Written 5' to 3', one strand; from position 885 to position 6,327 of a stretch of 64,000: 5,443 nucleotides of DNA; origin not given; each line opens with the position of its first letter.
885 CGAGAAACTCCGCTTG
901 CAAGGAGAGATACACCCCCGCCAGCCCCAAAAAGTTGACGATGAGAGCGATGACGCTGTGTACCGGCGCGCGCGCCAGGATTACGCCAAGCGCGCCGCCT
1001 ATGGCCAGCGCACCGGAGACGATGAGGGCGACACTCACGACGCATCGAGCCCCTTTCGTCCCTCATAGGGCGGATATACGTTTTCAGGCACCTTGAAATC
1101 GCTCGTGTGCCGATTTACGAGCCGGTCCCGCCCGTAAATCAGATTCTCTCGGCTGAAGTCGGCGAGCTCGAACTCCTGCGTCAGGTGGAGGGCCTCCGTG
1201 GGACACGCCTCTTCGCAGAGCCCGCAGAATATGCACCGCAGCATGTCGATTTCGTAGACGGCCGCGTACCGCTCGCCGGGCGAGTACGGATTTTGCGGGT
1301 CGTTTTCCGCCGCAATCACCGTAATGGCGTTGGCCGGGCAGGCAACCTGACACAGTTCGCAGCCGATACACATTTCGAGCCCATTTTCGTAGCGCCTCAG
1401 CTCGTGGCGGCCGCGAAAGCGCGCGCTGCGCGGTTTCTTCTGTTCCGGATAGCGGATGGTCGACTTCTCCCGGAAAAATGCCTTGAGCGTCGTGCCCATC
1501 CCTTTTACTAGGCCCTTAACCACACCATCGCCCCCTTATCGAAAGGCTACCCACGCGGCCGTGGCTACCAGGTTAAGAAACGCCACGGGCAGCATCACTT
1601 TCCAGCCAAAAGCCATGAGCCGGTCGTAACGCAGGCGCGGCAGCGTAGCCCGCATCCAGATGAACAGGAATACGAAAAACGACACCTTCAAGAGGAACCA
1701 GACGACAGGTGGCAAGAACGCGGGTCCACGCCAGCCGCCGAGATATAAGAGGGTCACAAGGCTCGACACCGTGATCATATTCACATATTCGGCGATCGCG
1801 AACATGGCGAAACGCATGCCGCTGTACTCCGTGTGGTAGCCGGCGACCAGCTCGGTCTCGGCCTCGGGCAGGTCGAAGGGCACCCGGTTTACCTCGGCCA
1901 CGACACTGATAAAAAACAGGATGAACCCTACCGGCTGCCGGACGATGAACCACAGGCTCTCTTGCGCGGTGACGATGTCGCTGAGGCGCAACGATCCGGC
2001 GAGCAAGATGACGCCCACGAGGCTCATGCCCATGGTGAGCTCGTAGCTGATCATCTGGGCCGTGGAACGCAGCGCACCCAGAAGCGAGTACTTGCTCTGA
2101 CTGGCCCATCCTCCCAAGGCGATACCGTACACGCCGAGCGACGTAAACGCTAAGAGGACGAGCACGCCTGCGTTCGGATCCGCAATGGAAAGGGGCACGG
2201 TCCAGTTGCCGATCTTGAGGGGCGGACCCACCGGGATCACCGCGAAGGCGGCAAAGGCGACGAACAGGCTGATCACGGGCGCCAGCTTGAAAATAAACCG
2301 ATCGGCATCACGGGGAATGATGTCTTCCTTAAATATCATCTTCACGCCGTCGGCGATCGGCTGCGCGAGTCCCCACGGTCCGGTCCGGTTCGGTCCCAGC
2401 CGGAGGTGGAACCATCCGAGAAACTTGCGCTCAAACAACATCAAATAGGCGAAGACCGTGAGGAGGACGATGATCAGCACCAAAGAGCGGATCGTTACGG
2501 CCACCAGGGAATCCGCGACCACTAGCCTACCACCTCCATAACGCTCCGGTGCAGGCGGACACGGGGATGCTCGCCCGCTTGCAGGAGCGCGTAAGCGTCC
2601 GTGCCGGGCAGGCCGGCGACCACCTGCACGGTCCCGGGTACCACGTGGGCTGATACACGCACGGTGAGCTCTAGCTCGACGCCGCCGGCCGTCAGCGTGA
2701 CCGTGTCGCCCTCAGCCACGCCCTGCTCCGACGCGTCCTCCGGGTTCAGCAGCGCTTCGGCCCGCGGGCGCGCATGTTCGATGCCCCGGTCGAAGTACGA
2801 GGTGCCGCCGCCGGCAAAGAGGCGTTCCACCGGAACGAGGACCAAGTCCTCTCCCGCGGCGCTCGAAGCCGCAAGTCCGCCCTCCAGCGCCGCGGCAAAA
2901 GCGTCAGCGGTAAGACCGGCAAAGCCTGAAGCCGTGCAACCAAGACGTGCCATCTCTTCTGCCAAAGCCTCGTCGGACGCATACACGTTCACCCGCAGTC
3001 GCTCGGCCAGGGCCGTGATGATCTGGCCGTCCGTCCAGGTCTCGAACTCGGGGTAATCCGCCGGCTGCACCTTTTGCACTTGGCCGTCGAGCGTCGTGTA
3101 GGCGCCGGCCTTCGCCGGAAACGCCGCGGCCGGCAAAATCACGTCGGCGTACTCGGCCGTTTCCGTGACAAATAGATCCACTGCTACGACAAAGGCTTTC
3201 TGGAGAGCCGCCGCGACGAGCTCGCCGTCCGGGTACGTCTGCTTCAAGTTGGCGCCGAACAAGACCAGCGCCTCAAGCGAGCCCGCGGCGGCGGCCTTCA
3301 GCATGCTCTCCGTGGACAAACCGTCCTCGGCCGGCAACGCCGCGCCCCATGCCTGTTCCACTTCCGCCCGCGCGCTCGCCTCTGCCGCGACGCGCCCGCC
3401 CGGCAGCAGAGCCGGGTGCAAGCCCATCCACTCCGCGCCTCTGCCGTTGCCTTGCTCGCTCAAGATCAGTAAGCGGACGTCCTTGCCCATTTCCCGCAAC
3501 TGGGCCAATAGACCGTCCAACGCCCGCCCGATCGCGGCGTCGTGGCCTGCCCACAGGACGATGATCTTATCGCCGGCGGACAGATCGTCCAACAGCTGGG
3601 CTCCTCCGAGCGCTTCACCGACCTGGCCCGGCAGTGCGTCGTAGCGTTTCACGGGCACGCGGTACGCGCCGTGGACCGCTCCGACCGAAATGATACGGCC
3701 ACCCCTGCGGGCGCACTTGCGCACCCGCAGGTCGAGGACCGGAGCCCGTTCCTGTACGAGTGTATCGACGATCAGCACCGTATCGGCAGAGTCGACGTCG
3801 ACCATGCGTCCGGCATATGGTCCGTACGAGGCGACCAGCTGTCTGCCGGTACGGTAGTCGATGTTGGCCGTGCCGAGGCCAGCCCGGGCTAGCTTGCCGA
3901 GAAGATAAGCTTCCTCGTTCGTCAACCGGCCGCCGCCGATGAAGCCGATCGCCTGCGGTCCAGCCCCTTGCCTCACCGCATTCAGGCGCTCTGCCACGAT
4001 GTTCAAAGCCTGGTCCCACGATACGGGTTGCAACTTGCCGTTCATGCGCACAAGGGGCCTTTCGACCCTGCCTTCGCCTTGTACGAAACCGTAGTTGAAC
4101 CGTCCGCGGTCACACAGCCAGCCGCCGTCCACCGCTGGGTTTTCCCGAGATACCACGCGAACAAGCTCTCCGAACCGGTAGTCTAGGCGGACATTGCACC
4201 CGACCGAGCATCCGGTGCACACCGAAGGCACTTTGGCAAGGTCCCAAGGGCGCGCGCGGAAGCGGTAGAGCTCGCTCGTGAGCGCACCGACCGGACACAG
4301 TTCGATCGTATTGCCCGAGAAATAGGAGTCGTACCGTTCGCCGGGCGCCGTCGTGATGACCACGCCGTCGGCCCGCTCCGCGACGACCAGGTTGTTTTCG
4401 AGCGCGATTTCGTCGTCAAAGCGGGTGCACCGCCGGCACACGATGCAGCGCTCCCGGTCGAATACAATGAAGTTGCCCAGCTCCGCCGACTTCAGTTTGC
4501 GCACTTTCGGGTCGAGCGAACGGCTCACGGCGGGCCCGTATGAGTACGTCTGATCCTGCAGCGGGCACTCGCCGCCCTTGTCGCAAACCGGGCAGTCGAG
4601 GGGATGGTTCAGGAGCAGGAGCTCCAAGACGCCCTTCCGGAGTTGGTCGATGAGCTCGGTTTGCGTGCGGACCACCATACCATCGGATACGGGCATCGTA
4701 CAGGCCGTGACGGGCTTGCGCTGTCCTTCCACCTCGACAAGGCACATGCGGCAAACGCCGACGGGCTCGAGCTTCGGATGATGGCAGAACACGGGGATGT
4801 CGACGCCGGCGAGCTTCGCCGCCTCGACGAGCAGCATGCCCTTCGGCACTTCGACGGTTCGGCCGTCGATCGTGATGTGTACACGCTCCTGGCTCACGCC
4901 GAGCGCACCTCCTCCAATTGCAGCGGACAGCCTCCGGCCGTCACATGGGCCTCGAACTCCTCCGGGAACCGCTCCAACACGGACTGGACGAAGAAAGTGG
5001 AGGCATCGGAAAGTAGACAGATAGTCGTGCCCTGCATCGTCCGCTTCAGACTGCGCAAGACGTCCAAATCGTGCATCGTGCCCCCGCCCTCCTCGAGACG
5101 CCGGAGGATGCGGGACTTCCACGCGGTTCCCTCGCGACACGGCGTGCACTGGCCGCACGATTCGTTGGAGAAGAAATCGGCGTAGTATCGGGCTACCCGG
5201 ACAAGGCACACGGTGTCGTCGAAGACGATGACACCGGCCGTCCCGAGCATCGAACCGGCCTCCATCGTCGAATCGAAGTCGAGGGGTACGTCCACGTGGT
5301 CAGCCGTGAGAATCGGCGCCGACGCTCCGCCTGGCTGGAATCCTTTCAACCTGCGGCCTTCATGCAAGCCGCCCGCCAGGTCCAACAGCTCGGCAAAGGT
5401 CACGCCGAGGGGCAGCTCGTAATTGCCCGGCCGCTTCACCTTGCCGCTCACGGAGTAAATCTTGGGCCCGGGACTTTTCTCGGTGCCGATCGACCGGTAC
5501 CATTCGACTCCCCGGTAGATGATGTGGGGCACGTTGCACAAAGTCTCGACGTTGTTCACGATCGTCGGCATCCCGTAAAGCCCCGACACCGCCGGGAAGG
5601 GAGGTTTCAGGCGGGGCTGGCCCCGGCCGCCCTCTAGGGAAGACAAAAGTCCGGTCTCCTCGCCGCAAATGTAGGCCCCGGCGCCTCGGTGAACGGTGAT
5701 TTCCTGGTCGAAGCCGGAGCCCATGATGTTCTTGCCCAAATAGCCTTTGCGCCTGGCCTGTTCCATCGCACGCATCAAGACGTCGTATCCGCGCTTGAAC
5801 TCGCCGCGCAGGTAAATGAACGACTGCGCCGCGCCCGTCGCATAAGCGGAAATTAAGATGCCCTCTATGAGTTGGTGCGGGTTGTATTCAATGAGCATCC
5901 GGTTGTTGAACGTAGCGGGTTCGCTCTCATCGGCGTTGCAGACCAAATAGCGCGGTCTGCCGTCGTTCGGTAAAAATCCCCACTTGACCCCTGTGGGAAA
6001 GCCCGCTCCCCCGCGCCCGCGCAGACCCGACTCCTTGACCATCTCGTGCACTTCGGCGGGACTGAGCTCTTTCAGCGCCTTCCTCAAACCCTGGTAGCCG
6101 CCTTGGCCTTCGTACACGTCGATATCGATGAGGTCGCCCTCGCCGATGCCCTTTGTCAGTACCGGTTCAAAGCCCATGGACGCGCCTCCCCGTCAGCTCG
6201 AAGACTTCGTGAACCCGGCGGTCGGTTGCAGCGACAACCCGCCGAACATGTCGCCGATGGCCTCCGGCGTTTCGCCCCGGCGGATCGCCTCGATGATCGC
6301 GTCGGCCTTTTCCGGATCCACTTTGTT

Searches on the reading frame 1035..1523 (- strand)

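Call 63: search_protein_families(library=pfam, proteins=[window:1035-1523:-], max_evalue=0.0001)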
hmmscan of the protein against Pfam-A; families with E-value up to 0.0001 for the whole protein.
window:1035-1523:- (162 aa): 13 families
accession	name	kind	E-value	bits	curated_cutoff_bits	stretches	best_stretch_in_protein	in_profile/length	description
PF00037.32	Fer4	-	1.1e-15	57.2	21.1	2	90-112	1-23/24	4Fe-4S binding domain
PF12838.12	Fer4_7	-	4.9e-12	46.6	27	1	52-111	2-52/52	4Fe-4S dicluster domain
PF13183.11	Fer4_8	-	3.2e-10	40.8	27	1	49-109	2-66/68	4Fe-4S dicluster domain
PF13187.11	Fer4_9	-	5.9e-09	36.3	27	1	51-111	1-51/52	4Fe-4S dicluster domain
PF13484.11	Fer4_16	-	8.1e-09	36.6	30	0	96-120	1-26/66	4Fe-4S double cluster binding domain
PF12837.12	Fer4_6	-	9.1e-09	35.3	25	0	91-112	3-24/24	4Fe-4S binding domain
PF13237.11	Fer4_10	-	2.5e-08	34.2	25.5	1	49-108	6-53/53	4Fe-4S dicluster domain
PF12797.12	Fer4_2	-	3.9e-08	33.2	24.5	0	50-64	8-22/22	4Fe-4S binding domain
PF13534.11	Fer4_17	-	4.8e-08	33.9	22.2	0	29-65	23-59/61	4Fe-4S dicluster domain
PF14697.11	Fer4_21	-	2.5e-07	31.1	35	1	50-113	6-58/59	4Fe-4S dicluster domain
PF12800.12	Fer4_4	-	6.5e-06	26.5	24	0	50-64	2-16/17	4Fe-4S binding domain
PF17179.9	Fer4_22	-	7e-06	27.3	27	0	24-65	51-94/95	4Fe-4S dicluster domain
PF12798.12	Fer4_3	-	1.8e-05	25.7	27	0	97-111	1-15/15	4Fe-4S binding domain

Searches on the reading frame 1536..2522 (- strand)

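Call 63: search_protein_families(library=pfam, proteins=[window:1536-2522:-], max_evalue=0.0001)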
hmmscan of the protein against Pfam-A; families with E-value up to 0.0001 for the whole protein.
window:1536-2522:- (328 aa): 1 family
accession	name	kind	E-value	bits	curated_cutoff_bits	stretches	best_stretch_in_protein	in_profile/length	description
PF00146.26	NADHdh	-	1.4e-127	425.6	27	1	13-322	3-298/298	NADH dehydrogenase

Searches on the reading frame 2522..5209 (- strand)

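Call 63: search_protein_families(library=pfam, proteins=[window:2522-5209:-], max_evalue=0.0001)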
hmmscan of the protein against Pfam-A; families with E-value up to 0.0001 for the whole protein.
window:2522-5209:- (895 aa): 8 families
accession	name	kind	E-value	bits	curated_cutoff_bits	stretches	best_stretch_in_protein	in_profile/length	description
PF00384.28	Molybdopterin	-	6e-40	137.8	24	1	381-737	1-353/353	Molybdopterin oxidoreductase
PF13510.11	Fer2_4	-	1.9e-22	79.6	22.8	1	108-184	2-81/82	2Fe-2S iron-sulfur cluster binding domain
PF22117.2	Fer4_Nqo3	-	1.2e-19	70.6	27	1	245-311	1-67/67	NADH-quinone oxidoreductase subunit 3, ferredoxin-like domain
PF10588.14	NADH-G_4Fe-4S_3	-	7.2e-18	64.3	27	1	191-227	1-37/40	NADH-ubiquinone oxidoreductase-G iron-sulfur binding region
PF04879.21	Molybdop_Fe4S4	-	6.9e-11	42.4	22.7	1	326-377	3-54/55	Molybdopterin oxidoreductase Fe4S4 domain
PF00111.32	Fer2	-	5e-08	33.2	21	1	113-173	2-75/77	2Fe-2S iron-sulfur cluster binding domain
PF01568.27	Molydop_binding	-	2.1e-07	31.4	26.8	1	808-869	20-82/110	Molydopterin dinucleotide binding domain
PF22151.2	Fer4_NDSU1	-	5.3e-07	29.5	23.8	1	326-373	3-50/51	NADH-ubiquinone oxidoreductase NDSU1/NuoG-like, 4Fe-4S domain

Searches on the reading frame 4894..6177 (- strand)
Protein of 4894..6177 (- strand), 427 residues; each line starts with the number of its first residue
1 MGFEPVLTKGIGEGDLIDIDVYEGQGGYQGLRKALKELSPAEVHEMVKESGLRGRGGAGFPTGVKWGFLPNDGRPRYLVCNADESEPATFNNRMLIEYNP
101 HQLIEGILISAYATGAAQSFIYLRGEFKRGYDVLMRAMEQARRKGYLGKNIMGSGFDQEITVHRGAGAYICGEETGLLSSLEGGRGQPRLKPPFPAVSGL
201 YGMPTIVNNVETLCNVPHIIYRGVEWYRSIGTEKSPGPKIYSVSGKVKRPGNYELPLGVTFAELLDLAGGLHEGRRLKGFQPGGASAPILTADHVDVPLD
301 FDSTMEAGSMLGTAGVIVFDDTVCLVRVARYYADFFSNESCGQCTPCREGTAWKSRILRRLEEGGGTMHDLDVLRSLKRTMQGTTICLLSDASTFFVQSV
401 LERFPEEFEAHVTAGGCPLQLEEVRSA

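Call 63: search_protein_families(library=pfam, proteins=[window:4894-6177:-], max_evalue=0.0001)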
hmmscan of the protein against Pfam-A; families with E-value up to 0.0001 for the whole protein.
window:4894-6177:- (427 aa): 4 families
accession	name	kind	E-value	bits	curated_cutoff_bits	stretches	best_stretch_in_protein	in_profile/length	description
PF01512.22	Complex1_51K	-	4.8e-47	160.1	31.2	1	47-218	1-150/150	Nuo51 FMN-binding domain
PF10589.14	NADH_4Fe-4S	-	6.1e-30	103.4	23.5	1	328-411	2-85/85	NADH-ubiquinone oxidoreductase-F iron-sulfur binding region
PF10531.15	SLBB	-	3.7e-12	46.3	27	1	241-286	2-51/55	SLBB domain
PF22461.2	SLBB_2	-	4.1e-07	30.4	27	1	240-301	2-65/79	SLBB domain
